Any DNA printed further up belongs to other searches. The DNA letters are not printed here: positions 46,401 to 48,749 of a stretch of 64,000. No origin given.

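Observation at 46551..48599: LacI repressor fused to a cytoplasmic copy of its own operon's solute-binding protein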

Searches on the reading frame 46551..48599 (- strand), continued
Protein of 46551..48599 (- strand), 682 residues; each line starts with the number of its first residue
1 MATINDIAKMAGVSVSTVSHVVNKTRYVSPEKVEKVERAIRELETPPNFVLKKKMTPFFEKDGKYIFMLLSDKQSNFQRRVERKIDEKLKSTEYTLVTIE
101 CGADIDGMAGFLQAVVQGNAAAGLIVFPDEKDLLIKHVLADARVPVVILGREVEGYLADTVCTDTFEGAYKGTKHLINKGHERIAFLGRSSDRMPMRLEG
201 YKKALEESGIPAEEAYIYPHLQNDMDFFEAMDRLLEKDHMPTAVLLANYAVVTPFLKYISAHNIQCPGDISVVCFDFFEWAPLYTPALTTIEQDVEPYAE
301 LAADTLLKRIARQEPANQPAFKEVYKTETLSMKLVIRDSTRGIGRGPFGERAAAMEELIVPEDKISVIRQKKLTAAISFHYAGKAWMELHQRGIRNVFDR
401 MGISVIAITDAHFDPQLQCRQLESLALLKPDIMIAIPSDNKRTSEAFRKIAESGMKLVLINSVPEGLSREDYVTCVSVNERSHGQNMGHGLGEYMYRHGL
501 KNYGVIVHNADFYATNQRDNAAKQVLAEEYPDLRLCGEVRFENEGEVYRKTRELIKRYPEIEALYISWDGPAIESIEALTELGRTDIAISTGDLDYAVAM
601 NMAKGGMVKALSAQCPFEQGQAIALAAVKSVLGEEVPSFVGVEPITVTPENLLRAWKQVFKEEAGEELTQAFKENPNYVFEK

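Call 69: find_encoding_contigs(protein=P0346, flank=7000, max_places=2)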
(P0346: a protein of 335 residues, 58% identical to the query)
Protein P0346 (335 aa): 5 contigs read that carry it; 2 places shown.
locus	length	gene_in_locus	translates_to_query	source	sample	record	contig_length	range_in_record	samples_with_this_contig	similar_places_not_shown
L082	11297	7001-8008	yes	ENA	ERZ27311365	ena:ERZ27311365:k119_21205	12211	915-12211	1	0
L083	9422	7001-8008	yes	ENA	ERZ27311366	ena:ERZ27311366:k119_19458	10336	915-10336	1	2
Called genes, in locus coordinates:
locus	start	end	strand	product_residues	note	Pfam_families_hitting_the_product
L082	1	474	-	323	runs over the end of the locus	PF02653:BPD_transp_2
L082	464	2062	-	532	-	PF00005:ABC_tran, PF13304:AAA_21 (faint), PF00005:ABC_tran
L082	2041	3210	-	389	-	PF01408:GFO_IDH_MocA, PF02894:GFO_IDH_MocA_C, PF22725:GFO_IDH_MocA_C3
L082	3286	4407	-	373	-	PF13407:Peripla_BP_4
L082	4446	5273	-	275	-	PF01261:AP_endonuc_2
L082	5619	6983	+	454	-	PF00480:ROK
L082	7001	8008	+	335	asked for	PF13407:Peripla_BP_4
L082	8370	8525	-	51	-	PF02586:SRAP (weak)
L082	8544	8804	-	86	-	PF13358:DDE_3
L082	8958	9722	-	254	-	PF01695:IstB_IS21, PF00308:Bac_DnaA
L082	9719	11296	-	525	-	?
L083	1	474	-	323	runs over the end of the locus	PF02653:BPD_transp_2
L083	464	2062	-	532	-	PF00005:ABC_tran, PF13304:AAA_21 (faint), PF00005:ABC_tran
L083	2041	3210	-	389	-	PF01408:GFO_IDH_MocA, PF02894:GFO_IDH_MocA_C, PF22725:GFO_IDH_MocA_C3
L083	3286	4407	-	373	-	PF13407:Peripla_BP_4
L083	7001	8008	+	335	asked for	PF13407:Peripla_BP_4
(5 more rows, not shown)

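Call 73: search_protein_families(library=pfam, proteins=[L080:5425-6801:+], max_evalue=0.0001)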
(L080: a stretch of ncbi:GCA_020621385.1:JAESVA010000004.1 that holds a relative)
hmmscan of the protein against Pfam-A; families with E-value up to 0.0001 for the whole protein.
L080:5425-6801:+ (458 aa): 1 family
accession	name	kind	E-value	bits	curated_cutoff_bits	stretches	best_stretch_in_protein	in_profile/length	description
PF00480.26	ROK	-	1.1e-34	120.7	22.9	1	145-410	46-291/294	ROK family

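Call 75: find_encoding_contigs(protein=P0326, flank=6000, max_places=1)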
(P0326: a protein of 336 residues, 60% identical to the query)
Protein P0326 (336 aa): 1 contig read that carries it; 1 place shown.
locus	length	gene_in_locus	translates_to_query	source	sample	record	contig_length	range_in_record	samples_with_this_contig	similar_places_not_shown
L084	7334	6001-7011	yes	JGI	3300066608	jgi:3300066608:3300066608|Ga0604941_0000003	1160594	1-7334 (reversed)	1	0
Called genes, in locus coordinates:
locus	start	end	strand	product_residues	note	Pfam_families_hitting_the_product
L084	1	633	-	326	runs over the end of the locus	PF02653:BPD_transp_2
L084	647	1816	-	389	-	PF01408:GFO_IDH_MocA, PF02894:GFO_IDH_MocA_C, PF22685:Gal80p_C-like (faint), PF22725:GFO_IDH_MocA_C3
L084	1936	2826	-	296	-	PF00561:Abhydrolase_1, PF12697:Abhydrolase_6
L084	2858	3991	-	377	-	PF13407:Peripla_BP_4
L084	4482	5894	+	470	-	PF00480:ROK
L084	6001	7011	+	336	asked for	PF13407:Peripla_BP_4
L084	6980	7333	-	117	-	?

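Call 76: find_encoding_contigs(protein=P0322, flank=6000, max_places=1)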
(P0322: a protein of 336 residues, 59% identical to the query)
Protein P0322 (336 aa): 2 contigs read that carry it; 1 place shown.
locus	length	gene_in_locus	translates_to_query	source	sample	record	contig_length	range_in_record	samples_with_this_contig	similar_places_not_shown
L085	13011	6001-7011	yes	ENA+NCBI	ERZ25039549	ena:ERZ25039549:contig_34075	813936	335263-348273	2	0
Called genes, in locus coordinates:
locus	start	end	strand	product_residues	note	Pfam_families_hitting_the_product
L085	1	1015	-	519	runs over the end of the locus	PF00005:ABC_tran, PF02463:SMC_N (weak), PF13304:AAA_21 (faint), PF00005:ABC_tran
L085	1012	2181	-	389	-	PF01408:GFO_IDH_MocA, PF02894:GFO_IDH_MocA_C, PF22685:Gal80p_C-like (faint), PF22725:GFO_IDH_MocA_C3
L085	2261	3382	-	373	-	PF13407:Peripla_BP_4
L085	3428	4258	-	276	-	PF01261:AP_endonuc_2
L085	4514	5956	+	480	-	PF00480:ROK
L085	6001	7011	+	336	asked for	PF13407:Peripla_BP_4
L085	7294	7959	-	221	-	-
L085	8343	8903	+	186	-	-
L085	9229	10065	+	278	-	PF00582:Usp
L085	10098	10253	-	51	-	PF11752:DUF3309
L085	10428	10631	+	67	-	-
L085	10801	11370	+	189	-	PF02826:2-Hacid_dh_C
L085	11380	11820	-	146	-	PF07332:Phage_holin_3_6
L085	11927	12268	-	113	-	-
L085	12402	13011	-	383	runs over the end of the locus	PF00733:Asn_synthase (weak), PF03054:tRNA_Me_trans, PF20259:tRNA_Me_trans_M, PF20258:tRNA_Me_trans_C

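Call 77: find_encoding_contigs(protein=P0366, flank=6000, max_places=1)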
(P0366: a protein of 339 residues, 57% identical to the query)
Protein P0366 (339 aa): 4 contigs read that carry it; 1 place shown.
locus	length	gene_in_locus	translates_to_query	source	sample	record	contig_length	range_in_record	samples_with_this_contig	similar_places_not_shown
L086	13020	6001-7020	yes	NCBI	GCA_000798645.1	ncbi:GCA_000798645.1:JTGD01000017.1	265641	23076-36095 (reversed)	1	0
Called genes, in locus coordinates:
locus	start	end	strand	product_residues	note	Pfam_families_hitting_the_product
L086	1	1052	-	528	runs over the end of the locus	PF00005:ABC_tran, PF02463:SMC_N (faint), PF13304:AAA_21 (faint), PF00005:ABC_tran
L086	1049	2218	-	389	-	PF01408:GFO_IDH_MocA, PF02894:GFO_IDH_MocA_C, PF22725:GFO_IDH_MocA_C3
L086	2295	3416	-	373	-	PF13407:Peripla_BP_4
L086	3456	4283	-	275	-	PF01261:AP_endonuc_2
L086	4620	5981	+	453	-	PF00480:ROK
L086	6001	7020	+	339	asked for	PF13407:Peripla_BP_4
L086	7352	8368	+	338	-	PF00532:Peripla_BP_1, PF13407:Peripla_BP_4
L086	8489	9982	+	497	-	PF00005:ABC_tran, PF13304:AAA_21 (faint), PF00005:ABC_tran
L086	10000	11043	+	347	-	PF02653:BPD_transp_2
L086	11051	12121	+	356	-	PF02653:BPD_transp_2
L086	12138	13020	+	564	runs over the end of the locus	PF00732:GMC_oxred_N, PF01266:DAO (faint), PF05199:GMC_oxred_C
